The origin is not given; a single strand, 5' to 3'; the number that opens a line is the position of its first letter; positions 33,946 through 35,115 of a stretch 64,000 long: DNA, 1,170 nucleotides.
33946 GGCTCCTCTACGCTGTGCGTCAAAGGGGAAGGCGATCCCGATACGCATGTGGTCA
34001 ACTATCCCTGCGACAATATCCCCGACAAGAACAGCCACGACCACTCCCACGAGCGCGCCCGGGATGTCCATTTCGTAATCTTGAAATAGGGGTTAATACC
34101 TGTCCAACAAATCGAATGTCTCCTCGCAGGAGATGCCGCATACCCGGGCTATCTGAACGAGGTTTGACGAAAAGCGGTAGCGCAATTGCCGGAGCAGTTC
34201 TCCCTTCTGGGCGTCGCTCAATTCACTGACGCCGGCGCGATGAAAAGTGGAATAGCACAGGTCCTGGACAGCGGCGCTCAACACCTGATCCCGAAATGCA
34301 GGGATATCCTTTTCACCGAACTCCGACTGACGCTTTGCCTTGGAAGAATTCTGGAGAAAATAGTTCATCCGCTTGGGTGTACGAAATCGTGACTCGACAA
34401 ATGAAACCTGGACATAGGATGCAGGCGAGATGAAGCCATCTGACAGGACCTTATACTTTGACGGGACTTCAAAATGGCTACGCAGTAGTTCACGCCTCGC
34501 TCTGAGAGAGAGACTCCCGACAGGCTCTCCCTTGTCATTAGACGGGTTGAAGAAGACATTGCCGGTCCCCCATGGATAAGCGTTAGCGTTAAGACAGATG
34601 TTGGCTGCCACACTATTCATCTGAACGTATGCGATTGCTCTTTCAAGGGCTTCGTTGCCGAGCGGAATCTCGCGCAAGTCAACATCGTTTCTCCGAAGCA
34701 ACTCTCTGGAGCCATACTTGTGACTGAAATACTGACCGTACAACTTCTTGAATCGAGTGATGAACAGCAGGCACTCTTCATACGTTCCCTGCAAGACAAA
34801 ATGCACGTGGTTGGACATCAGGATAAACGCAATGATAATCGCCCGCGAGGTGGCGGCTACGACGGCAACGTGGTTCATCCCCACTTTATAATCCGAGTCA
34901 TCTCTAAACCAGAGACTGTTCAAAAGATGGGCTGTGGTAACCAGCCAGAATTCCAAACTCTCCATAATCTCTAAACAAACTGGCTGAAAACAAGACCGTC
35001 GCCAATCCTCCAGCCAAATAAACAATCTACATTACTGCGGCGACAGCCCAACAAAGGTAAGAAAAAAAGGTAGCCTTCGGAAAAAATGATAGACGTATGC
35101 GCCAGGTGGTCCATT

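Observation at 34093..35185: RAYT-type Y1 transposase flanked by an inverted REP doublet (REPIN-like) beside tRNA-Ser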

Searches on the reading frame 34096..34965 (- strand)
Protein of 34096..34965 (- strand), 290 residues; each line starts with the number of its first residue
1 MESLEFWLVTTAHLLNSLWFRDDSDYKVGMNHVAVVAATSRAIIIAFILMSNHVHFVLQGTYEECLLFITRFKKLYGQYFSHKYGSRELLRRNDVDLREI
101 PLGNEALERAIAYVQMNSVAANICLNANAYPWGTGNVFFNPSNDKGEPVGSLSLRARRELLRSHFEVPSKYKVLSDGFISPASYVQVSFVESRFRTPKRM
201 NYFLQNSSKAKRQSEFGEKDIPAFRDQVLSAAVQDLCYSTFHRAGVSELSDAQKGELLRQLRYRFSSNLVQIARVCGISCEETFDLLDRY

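Call 8: search_protein_families(library=pfam, proteins=[window:34096-34965:-], max_evalue=1)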
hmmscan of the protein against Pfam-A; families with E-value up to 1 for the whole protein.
window:34096-34965:- (290 aa): 1 family
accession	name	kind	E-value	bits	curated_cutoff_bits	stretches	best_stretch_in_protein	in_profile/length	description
PF01797.21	Y1_Tnp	-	0.078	13.5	23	1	32-85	31-85/121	Transposase IS200 like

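Call 9: search_protein_families(library=ncbifam, proteins=[window:34096-34965:-], max_evalue=1)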
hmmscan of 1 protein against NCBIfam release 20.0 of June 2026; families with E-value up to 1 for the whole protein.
window:34096-34965:- (290 aa): 1 family
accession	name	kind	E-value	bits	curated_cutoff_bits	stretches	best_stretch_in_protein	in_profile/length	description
NF047646.1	REP_Tyr_transpos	equivalog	3.1e-07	30.4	80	1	6-132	11-145/146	REP-associated tyrosine transposase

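Call 12: find_homologous_proteins(query=window:34096-34965:-, max_evalue=0.001)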
Query window:34096-34965:- (290 aa): 2144 proteins with E <= 0.001 among 3721 candidates; the best 120 are listed.
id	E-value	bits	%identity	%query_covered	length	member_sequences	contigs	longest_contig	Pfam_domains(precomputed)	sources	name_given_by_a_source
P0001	4.0e-173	592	90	100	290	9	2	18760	-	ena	-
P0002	1.5e-155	534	83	100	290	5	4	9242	-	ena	-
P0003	1.9e-155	534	83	100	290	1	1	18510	-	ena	-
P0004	8.1e-149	512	79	100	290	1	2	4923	-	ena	-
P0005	2.4e-148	511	79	100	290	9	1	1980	-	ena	-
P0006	6.0e-142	490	75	100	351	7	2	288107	-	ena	-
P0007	5.3e-134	464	71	100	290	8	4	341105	-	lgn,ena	-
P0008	3.5e-128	445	68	100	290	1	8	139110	-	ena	-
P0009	5.3e-128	444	68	100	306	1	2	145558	-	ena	-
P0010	8.5e-124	430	67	100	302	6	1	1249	-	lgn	-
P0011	3.0e-101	356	57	99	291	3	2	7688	-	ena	-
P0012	8.3e-101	355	55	100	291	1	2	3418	-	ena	-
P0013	8.0e-100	352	57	98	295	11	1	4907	-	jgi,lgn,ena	jgi:hypothetical protein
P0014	1.1e-99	351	55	99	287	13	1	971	-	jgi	jgi:REP element-mobilizing transposase RayT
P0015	1.9e-99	350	56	98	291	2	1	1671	-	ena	-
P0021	5.1e-98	346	54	99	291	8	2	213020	-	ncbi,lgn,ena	-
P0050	1.6e-96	341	56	99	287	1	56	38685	PF01797.22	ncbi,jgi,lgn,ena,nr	ncbi:MAG: transposase [Bacteroidales bacterium]|jgi:REP element-mobilizing transposase RayT|nr:trans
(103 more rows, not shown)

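Call 17: find_encoding_contigs(protein=P0001, flank=10000, max_places=3)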
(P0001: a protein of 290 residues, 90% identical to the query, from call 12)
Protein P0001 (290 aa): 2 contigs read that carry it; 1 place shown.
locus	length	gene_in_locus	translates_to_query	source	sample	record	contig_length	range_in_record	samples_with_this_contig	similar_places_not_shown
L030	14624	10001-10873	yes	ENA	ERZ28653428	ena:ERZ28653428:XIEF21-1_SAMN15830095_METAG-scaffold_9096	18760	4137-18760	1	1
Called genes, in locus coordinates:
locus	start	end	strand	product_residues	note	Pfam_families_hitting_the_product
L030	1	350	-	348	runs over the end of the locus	PF20434:BD-FAE (faint), PF03403:PAF-AH_p_II (faint), PF12146:Hydrolase_4 (weak), PF12697:Abhydrolase_6 (faint), PF00326:Peptidase_S9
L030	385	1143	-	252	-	PF00121:TIM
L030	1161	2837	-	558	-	-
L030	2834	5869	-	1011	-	PF14559:TPR_19 (faint), PF00515:TPR_1 (faint), PF07719:TPR_2 (faint), PF09976:TPR_21 (faint), PF12895:ANAPC3 (faint), PF13174:TPR_6 (faint), PF13176:TPR_7 (faint), PF13432:TPR_16, +6 more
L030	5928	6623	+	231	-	PF00005:ABC_tran, PF02463:SMC_N (weak), PF13304:AAA_21 (faint)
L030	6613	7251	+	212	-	PF00730:HhH-GPD, PF00633:HHH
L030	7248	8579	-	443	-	PF01625:PMSR, PF07722:Peptidase_C26, PF00117:GATase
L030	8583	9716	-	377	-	PF02275:CBAH, PF03417:AAT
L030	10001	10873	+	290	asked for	-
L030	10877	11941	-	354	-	PF09992:NAGPA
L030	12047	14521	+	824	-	PF13620:CarboxypepD_reg, PF13715:CarbopepD_reg_2, PF14905:OMP_b-brl_3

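Call 18: find_encoding_contigs(protein=P0007, flank=10000, max_places=3)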
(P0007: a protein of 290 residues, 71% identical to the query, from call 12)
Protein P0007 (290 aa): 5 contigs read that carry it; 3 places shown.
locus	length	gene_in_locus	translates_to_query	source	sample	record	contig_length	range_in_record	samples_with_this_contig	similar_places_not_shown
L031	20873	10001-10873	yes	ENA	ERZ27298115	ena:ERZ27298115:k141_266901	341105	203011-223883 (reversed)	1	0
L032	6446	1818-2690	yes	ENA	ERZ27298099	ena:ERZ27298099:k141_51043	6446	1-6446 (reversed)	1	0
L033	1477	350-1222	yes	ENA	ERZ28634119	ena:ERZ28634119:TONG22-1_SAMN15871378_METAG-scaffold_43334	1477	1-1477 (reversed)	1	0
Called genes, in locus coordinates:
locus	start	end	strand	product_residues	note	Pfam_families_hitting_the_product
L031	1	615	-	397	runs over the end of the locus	PF25917:BSH_RND, PF25973:BSH_CzcB (faint), PF25990:Beta-barrel_YknX (faint), PF26002:Beta-barrel_AprE (weak), PF25967:RND-MFP_C, PF25989:YknX_C (weak)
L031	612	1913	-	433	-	PF02321:OEP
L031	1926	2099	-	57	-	-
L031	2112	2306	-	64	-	-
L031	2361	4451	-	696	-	PF03412:Peptidase_C39, PF00664:ABC_membrane, PF00005:ABC_tran, PF02463:SMC_N (faint)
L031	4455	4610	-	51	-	-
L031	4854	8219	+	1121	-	PF00133:tRNA-synt_1, PF09334:tRNA-synt_1g (weak), PF08264:Anticodon_1, PF19302:DUF5915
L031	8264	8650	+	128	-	PF01258:zf-dskA_traR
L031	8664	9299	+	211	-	PF01252:Peptidase_A8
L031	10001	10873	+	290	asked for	-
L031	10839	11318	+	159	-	-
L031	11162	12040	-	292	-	PF01734:Patatin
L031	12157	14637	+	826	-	PF13620:CarboxypepD_reg, PF13715:CarbopepD_reg_2, PF14905:OMP_b-brl_3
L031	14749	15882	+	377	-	PF02275:CBAH, PF03417:AAT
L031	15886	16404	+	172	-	PF01625:PMSR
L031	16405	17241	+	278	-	PF07722:Peptidase_C26, PF00117:GATase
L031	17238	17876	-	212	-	PF00730:HhH-GPD, PF00633:HHH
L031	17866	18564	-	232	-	PF00005:ABC_tran, PF02463:SMC_N (faint), PF13304:AAA_21 (faint)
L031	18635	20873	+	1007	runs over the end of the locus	PF09976:TPR_21 (faint), PF13371:TPR_9 (faint), PF13428:TPR_14 (faint), PF13525:YfiO (faint), PF14559:TPR_19 (faint), PF00515:TPR_1 (faint), PF07719:TPR_2 (faint), PF13432:TPR_16, +8 more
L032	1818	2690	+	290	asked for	-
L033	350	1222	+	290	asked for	-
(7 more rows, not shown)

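Call 20: find_encoding_contigs(protein=P0006, flank=10000, max_places=2)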
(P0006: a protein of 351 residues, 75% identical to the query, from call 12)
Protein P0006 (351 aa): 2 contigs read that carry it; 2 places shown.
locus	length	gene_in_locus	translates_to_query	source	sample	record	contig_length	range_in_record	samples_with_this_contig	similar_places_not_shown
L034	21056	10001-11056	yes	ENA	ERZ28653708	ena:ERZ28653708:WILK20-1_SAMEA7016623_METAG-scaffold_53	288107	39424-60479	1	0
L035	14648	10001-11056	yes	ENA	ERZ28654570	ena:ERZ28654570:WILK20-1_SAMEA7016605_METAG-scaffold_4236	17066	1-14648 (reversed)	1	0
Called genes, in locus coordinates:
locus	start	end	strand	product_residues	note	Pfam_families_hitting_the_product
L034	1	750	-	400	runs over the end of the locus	PF25919:BSH_CusB (faint), PF25917:BSH_RND, PF25973:BSH_CzcB (weak), PF25876:HH_MFP_RND (weak), PF25967:RND-MFP_C (weak), PF25989:YknX_C (weak)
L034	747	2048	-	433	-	PF02321:OEP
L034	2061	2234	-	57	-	-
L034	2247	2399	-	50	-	-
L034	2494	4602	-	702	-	PF03412:Peptidase_C39, PF00664:ABC_membrane, PF00005:ABC_tran, PF02463:SMC_N (faint)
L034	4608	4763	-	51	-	-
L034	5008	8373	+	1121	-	PF00133:tRNA-synt_1, PF09334:tRNA-synt_1g (weak), PF08264:Anticodon_1, PF19302:DUF5915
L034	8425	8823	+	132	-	PF01258:zf-dskA_traR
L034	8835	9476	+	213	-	PF01252:Peptidase_A8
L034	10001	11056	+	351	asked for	-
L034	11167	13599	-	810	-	PF13620:CarboxypepD_reg, PF13715:CarbopepD_reg_2, PF14905:OMP_b-brl_3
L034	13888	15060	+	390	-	PF02275:CBAH, PF03417:AAT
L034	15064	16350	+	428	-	PF01625:PMSR, PF00117:GATase, PF07722:Peptidase_C26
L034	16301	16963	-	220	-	PF00730:HhH-GPD, PF00633:HHH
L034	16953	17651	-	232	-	PF00005:ABC_tran, PF02463:SMC_N (weak), PF13304:AAA_21 (faint)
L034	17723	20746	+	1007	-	PF09976:TPR_21 (faint), PF13428:TPR_14 (faint), PF14559:TPR_19 (faint), PF00515:TPR_1 (faint), PF07719:TPR_2 (faint), PF13432:TPR_16 (weak), PF13424:TPR_12 (weak), PF13432:TPR_16 (weak), +5 more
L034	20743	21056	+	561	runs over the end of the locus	-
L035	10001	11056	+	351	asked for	-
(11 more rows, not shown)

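Call 21: find_encoding_contigs(protein=P0008, flank=10000, max_places=3)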
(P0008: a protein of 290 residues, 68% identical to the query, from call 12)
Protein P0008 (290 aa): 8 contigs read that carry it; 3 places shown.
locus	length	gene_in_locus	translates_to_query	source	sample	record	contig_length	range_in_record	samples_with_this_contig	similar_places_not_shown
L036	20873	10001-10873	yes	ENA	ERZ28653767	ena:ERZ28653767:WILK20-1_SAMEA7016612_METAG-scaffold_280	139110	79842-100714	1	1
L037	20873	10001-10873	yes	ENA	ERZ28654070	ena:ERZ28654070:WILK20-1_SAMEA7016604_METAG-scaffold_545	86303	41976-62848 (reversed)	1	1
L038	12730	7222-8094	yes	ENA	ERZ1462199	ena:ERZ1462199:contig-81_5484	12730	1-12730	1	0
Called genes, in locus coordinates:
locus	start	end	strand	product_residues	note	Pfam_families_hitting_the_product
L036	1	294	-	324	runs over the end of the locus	-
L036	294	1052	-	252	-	PF00121:TIM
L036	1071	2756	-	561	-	-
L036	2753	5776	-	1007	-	PF09976:TPR_21 (faint), PF13428:TPR_14 (faint), PF14559:TPR_19 (faint), PF00515:TPR_1 (faint), PF07719:TPR_2 (faint), PF13432:TPR_16 (weak), PF13424:TPR_12 (weak), PF13432:TPR_16, +7 more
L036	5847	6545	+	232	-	PF00005:ABC_tran, PF02463:SMC_N (weak), PF13304:AAA_21 (faint)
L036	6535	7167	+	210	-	PF00730:HhH-GPD, PF00633:HHH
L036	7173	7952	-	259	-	PF07722:Peptidase_C26, PF00117:GATase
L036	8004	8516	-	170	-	PF01625:PMSR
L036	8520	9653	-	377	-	PF02275:CBAH, PF03417:AAT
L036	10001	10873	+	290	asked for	-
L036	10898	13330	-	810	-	PF13620:CarboxypepD_reg, PF13715:CarbopepD_reg_2, PF14905:OMP_b-brl_3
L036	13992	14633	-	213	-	PF01252:Peptidase_A8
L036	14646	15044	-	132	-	PF01258:zf-dskA_traR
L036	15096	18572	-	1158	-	PF00133:tRNA-synt_1, PF09334:tRNA-synt_1g (weak), PF08264:Anticodon_1, PF19302:DUF5915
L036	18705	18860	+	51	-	-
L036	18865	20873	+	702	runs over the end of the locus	PF03412:Peptidase_C39, PF00664:ABC_membrane, PF00005:ABC_tran, PF02463:SMC_N (faint)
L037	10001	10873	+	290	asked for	-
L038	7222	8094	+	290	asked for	-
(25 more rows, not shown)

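Call 22: find_encoding_contigs(protein=P0021, flank=10000, max_places=2)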
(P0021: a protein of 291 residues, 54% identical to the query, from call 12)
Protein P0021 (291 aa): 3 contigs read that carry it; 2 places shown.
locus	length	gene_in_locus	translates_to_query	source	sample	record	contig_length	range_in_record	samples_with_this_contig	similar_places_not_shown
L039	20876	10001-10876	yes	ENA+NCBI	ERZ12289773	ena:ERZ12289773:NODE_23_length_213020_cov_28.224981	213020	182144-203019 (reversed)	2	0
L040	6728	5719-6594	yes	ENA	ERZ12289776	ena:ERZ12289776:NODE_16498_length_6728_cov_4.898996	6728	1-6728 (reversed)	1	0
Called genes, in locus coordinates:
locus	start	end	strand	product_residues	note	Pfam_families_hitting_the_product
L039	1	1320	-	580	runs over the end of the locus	PF00069:Pkinase, PF07714:PK_Tyr_Ser-Thr, PF13481:AAA_25 (faint), PF00004:AAA, PF17862:AAA_lid_3 (weak)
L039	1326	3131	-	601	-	PF02837:Glyco_hydro_2_N, PF22666:Glyco_hydro_2_N2 (faint), PF02836:Glyco_hydro_2_C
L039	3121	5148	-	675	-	PF07470:Glyco_hydro_88, PF00657:Lipase_GDSL, PF13472:Lipase_GDSL_2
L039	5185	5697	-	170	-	-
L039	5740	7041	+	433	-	PF06738:ThrE, PF12821:ThrE_2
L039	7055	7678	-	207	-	PF01048:PNP_UDP_1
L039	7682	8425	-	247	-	PF13483:Lactamase_B_3, PF12706:Lactamase_B_2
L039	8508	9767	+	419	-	PF03553:Na_H_antiporter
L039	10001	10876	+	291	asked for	-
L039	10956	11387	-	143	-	PF00011:HSP20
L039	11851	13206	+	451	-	PF02812:ELFV_dehydrog_N, PF00208:ELFV_dehydrog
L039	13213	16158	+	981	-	PF01326:PPDK_N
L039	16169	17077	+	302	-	PF01522:Polysacc_deac_1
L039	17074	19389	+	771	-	PF15979:Glyco_hydro_115, PF17829:GH115_C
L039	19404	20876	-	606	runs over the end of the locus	-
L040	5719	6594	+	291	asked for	-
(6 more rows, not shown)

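Call 23: find_encoding_contigs(protein=P0050, flank=10000, max_places=5)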
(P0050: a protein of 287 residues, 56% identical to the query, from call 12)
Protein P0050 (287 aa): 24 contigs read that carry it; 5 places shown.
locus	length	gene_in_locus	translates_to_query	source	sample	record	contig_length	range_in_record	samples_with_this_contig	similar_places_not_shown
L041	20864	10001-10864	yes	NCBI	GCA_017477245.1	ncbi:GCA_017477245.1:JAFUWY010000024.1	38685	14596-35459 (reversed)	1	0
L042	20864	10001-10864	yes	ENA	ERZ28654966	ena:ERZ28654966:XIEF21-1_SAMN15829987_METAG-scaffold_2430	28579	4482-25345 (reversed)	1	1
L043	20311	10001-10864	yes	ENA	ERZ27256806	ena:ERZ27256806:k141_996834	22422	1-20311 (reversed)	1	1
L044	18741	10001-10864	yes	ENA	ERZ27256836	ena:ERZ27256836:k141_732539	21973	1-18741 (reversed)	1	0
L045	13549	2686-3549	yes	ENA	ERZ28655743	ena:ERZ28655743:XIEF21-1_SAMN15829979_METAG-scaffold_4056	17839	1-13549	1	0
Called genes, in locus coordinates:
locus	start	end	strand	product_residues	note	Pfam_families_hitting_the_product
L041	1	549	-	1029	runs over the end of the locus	PF26549:Tricorn_N, PF26550:Tricorn_2nd (weak), PF07676:PD40 (weak), PF26550:Tricorn_2nd, PF14684:Tricorn_C1, PF13180:PDZ_2 (weak), PF14685:PDZ_Tricorn (weak), PF03572:Peptidase_S41, +3 more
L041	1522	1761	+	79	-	-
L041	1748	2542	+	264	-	PF19808:DUF6291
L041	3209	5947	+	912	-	PF13149:Mfa_like_1, PF13855:LRR_8 (faint), PF03382:DUF285, PF12799:LRR_4 (faint), PF23952:LRR_EndoS (faint), PF24758:LRR_At5g56370 (faint), PF25013:LRR_Zer-1 (faint), PF03382:DUF285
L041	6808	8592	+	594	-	PF00682:HMGL-like (weak), PF02436:PYC_OADA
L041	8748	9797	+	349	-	PF00144:Beta-lactamase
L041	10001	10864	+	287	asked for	PF01797:Y1_Tnp (weak)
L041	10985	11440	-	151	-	-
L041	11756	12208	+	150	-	PF02381:MraZ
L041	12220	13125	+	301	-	PF01795:Methyltransf_5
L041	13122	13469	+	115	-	PF19579:FtsL_2 (weak)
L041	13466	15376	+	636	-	PF03717:PBP_dimer, PF00905:Transpeptidase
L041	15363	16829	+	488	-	PF01225:Mur_ligase, PF08245:Mur_ligase_M, PF02875:Mur_ligase_C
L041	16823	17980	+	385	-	PF00953:Glycos_transf_4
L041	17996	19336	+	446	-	PF21377:MurD_N, PF21799:MurD-like_N (weak), PF08245:Mur_ligase_M, PF02875:Mur_ligase_C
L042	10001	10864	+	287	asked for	PF01797:Y1_Tnp (weak)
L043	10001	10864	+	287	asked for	PF01797:Y1_Tnp (weak)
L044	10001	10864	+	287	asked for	PF01797:Y1_Tnp (weak)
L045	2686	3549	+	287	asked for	PF01797:Y1_Tnp (weak)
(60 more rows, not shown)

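Call 31: search_solved_structures(query=A1, max_evalue=10, show_alignments=2)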
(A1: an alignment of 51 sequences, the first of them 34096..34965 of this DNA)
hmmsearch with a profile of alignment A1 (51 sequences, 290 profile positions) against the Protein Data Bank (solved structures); distinct sequences matched with E-value up to 10: 5.
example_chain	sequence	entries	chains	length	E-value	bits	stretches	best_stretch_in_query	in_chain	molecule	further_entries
5xxb_T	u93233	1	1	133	0.27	13.7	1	59-93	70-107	Ribosomal protein eL22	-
2xo6_A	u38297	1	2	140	0.48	12.8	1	36-81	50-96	TRANSPOSASE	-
2xm3_A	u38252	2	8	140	0.49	12.8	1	36-81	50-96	TRANSPOSASE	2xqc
2xma_A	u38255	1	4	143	0.52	12.7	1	36-81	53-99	TRANSPOSASE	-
9pyf_D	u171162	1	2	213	0.79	12.1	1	109-146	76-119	AB2 Fab Heavy Chain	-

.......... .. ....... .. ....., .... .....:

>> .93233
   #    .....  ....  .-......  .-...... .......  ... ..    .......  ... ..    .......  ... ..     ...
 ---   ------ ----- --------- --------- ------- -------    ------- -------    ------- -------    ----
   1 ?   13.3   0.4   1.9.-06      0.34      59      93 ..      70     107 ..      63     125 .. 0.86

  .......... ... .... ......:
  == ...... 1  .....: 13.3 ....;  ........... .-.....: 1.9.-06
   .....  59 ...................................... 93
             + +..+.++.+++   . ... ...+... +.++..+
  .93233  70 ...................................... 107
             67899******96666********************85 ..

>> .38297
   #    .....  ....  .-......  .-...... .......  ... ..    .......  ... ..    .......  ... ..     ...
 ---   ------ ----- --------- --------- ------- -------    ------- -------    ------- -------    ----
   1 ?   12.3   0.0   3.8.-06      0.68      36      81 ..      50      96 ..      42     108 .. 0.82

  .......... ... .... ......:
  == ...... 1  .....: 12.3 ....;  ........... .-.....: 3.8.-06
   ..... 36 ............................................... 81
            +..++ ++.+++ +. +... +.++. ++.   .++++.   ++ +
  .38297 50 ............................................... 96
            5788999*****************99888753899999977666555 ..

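Call 39: predict_structure(alignment_id=A1)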
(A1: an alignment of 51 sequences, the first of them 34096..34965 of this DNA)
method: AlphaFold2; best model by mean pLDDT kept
length: 290 residues; sequences in the alignment: 51
mean_pLDDT: 86.8   pTM: 0.71
mean pLDDT of the five models: 86.8, 86.4, 85.2, 85.2, 85.1
residues with pLDDT >= 90: 171; 70-90: 89; 50-70: 15; < 50: 15
segments of 3 or more residues with pLDDT < 50: 211-224
pLDDT, mean of each block of 10 residues (from residue 1): 84 84 94 97 97 95 97 93 79 89 88 89 80 92 85 94 92 95 96 91 77 38 61 90 93 94 75 88 89
secondary structure, 60 per line:
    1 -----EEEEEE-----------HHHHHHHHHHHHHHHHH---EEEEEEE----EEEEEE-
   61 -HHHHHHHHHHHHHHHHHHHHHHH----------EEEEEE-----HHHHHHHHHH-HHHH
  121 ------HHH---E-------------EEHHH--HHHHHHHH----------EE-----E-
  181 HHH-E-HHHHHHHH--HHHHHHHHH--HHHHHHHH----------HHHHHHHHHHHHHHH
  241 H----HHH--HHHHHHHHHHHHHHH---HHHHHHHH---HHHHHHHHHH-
elements in order: E6-11 H23-39 E43-49 E54-59 H62-84 E95-100 H106-115 H117-120 H154-161 H187-194 H197-205 H208-215 H226-241 H251-265 H269-276 H280-289
